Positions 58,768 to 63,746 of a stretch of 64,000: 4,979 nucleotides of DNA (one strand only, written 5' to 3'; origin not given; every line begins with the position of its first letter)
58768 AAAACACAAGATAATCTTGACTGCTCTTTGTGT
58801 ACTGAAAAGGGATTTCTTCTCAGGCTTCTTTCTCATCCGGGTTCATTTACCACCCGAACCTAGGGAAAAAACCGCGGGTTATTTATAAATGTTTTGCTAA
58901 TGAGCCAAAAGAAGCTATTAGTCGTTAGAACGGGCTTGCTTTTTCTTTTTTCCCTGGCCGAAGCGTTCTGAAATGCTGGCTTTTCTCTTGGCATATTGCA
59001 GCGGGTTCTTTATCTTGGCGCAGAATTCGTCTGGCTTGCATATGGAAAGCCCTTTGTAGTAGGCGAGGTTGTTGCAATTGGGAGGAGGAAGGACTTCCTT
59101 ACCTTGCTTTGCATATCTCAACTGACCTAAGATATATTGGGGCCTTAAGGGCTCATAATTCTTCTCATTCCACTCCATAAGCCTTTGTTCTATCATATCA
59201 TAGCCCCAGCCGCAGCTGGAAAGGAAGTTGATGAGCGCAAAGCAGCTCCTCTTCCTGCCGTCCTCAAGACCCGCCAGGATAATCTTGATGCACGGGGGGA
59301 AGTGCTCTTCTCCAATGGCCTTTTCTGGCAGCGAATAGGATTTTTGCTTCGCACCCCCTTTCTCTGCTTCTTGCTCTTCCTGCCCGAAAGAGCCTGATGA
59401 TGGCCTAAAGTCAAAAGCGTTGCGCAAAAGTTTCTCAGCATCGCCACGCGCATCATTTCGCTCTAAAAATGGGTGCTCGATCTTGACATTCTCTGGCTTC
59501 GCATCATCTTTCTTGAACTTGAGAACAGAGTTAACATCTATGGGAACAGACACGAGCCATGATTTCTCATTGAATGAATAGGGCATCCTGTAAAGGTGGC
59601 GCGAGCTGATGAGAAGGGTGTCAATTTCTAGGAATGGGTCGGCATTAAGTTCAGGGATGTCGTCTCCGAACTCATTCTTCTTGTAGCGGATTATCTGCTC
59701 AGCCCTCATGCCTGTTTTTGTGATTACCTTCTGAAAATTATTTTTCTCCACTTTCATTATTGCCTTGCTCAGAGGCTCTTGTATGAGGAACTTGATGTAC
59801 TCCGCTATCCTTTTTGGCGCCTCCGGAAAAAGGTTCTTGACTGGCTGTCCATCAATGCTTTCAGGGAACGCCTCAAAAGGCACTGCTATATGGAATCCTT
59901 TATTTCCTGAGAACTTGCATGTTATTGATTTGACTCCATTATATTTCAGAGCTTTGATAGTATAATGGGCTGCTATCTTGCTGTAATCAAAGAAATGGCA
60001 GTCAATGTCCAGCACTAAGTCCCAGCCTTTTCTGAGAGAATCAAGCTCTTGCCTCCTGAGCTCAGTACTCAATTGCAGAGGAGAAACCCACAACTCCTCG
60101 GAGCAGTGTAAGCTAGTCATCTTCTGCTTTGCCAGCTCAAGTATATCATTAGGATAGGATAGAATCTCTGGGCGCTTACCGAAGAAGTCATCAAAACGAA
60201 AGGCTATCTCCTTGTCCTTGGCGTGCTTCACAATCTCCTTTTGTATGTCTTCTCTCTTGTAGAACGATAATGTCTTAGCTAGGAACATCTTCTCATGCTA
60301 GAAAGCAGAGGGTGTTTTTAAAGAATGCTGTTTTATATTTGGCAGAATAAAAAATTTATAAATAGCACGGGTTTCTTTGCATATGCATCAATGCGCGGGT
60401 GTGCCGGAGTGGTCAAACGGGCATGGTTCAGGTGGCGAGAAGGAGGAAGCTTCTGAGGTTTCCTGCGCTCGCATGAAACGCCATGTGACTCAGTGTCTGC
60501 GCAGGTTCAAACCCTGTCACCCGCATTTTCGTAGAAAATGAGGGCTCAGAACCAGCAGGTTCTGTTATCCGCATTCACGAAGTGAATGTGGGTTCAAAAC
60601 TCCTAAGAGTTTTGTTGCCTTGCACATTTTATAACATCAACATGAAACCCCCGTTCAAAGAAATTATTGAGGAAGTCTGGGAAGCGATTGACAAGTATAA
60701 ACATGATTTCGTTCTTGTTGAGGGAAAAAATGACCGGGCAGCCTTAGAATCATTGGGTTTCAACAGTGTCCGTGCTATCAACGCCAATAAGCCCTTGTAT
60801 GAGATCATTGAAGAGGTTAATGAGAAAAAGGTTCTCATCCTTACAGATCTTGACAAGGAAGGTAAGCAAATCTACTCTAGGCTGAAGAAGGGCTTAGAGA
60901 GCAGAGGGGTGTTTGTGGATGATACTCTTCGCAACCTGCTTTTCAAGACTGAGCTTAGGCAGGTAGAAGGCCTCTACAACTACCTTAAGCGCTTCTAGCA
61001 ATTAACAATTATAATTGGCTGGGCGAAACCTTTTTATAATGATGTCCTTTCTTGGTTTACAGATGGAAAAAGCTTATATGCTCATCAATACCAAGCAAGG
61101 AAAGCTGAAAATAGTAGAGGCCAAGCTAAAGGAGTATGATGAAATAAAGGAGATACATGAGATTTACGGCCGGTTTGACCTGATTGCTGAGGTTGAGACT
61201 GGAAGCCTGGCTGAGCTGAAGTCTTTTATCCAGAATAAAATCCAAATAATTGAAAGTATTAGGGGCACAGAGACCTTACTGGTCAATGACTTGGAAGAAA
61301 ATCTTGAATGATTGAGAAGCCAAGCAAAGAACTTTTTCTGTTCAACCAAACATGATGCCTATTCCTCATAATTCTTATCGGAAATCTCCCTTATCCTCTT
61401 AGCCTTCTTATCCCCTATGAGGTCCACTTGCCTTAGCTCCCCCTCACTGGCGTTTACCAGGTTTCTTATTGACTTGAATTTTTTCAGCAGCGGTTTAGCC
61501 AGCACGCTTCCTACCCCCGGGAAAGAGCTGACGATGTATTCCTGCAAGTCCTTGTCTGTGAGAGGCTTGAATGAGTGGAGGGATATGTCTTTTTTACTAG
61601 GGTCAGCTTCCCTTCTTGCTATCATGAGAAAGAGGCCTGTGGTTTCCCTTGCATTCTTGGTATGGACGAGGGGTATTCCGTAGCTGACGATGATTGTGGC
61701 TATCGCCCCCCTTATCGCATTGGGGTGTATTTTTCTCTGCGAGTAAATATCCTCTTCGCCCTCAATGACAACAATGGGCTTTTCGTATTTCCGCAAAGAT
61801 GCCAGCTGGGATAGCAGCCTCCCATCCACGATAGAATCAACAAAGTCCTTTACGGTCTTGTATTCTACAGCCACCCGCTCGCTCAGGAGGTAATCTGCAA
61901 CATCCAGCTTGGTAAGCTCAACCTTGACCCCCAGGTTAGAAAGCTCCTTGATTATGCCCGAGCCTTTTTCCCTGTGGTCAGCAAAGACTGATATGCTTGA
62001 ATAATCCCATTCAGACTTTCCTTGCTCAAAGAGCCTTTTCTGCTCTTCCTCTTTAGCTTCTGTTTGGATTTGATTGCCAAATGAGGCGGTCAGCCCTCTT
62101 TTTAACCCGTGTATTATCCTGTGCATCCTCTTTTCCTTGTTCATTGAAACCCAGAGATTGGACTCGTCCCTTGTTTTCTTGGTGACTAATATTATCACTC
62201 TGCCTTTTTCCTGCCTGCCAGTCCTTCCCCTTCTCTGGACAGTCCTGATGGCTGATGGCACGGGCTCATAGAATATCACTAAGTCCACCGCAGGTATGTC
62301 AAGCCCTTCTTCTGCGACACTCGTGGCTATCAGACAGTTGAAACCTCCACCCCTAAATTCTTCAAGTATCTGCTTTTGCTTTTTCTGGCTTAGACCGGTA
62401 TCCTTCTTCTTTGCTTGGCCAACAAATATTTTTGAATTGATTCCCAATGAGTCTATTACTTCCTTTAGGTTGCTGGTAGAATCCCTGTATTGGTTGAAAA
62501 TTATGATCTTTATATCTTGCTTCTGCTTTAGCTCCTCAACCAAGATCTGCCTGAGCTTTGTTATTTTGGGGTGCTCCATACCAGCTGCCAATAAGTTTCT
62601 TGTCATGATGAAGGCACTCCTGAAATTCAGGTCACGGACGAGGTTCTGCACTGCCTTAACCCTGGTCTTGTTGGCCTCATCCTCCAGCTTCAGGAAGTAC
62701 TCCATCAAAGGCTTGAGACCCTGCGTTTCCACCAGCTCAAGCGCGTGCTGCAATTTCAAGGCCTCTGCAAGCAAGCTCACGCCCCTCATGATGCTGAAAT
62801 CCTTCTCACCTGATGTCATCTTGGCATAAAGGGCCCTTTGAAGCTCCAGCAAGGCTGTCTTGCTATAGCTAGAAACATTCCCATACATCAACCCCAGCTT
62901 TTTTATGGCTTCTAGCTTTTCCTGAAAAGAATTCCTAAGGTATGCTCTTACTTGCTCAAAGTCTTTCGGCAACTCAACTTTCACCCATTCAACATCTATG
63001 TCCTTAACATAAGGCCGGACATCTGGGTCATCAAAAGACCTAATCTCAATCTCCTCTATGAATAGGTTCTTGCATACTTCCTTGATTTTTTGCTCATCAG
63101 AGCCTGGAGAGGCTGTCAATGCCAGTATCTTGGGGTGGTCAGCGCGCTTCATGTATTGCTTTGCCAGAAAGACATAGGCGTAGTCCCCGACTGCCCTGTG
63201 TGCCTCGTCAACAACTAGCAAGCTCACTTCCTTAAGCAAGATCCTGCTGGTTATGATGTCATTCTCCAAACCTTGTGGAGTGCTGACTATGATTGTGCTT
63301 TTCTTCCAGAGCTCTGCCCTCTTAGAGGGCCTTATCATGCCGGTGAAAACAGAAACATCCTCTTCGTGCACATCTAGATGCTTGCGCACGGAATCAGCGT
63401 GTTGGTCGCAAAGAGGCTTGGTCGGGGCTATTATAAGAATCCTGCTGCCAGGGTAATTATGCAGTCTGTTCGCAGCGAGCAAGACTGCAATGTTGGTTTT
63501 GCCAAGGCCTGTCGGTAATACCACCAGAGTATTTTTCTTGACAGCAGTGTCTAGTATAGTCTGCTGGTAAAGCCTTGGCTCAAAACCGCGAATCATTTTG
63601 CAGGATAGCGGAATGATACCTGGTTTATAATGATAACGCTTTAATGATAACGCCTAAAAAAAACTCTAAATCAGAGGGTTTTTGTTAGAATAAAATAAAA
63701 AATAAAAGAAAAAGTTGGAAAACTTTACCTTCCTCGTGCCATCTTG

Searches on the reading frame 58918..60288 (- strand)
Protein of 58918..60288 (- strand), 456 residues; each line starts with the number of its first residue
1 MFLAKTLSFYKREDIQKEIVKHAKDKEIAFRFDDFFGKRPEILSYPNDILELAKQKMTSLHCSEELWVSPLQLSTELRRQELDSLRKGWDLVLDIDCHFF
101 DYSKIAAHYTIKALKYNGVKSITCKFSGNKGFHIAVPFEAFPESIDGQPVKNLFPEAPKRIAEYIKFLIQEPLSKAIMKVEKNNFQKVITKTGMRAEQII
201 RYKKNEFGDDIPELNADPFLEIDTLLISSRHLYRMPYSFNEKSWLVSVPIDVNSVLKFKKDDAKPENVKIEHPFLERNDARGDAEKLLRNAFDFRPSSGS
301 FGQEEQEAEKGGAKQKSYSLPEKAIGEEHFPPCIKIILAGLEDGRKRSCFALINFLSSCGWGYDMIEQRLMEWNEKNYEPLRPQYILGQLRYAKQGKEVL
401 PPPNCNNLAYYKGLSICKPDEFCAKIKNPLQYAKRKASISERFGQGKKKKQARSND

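Call 12: search_protein_families(library=pfam, proteins=[window:58918-60288:-])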
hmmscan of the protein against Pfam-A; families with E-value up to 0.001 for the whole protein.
window:58918-60288:- (456 aa): 2 families
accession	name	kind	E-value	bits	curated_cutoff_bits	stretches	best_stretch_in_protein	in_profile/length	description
PF04104.19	DNA_primase_lrg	-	2.7e-06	27.4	22.4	1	297-431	79-219/266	Eukaryotic and archaeal DNA primase, large subunit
PF21686.3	LigD_Prim-Pol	-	0.001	19.2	27.4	0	82-140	94-154/254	LigD, primase-polymerase domain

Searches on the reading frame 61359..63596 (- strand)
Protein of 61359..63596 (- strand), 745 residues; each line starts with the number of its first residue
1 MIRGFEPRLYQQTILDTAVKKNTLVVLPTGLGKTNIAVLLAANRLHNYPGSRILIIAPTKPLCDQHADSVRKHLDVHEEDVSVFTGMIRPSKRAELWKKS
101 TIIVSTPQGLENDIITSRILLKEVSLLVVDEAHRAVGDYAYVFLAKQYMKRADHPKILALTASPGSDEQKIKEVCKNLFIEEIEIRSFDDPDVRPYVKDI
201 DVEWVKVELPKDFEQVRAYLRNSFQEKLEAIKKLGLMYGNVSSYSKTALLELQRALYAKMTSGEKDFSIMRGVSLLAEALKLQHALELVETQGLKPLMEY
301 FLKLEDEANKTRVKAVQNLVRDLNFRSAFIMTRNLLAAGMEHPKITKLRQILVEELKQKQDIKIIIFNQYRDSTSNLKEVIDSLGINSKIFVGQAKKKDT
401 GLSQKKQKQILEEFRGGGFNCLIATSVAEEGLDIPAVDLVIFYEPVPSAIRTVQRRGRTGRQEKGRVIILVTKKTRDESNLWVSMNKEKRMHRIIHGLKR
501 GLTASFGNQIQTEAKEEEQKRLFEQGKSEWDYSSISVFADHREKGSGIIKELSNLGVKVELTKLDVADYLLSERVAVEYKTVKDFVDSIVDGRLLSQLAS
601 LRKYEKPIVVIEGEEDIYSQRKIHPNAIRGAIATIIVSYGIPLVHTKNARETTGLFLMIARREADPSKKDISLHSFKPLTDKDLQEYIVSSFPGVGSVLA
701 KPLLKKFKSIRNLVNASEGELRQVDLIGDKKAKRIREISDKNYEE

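Call 12: search_protein_families(library=pfam, proteins=[window:61359-63596:-])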
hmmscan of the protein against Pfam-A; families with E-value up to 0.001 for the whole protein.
window:61359-63596:- (745 aa): 10 families
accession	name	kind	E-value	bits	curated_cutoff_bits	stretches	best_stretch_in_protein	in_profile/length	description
PF02732.21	ERCC4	-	1.5e-30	106.3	24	1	540-655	2-136/140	ERCC4 domain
PF00270.35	DEAD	-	1e-26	94.1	26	1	10-169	3-165/167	DEAD/DEAH box helicase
PF00271.37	Helicase_C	-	2.4e-23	82.9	23.5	1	348-461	6-108/110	Helicase conserved C-terminal domain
PF04851.21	ResIII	-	3.2e-20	73.1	22.5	1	5-164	2-162/164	Type III restriction enzyme, res subunit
PF21210.2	RNA_helicase_helical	-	3.3e-17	63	27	1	222-328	2-106/108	Putative ATP-dependent RNA helicase, helical bundle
PF12826.13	HHH_2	-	6.5e-10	39.5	27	1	693-737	9-53/64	Helix-hairpin-helix motif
PF14520.12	HHH_5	-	2.6e-07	31.4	27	1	691-737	6-53/57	Helix-hairpin-helix domain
PF02562.22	PhoH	-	0.00016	21.7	27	0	9-59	6-58/205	PhoH-like protein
PF18766.7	SWI2_SNF2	-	0.00024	21.3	26.7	0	20-171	18-162/221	SWI2/SNF2 ATPase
PF22590.2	Cas3-like_C_2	-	0.00043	21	27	0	387-463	36-105/106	CRISPR-associated nuclease/helicase Cas3, C-terminal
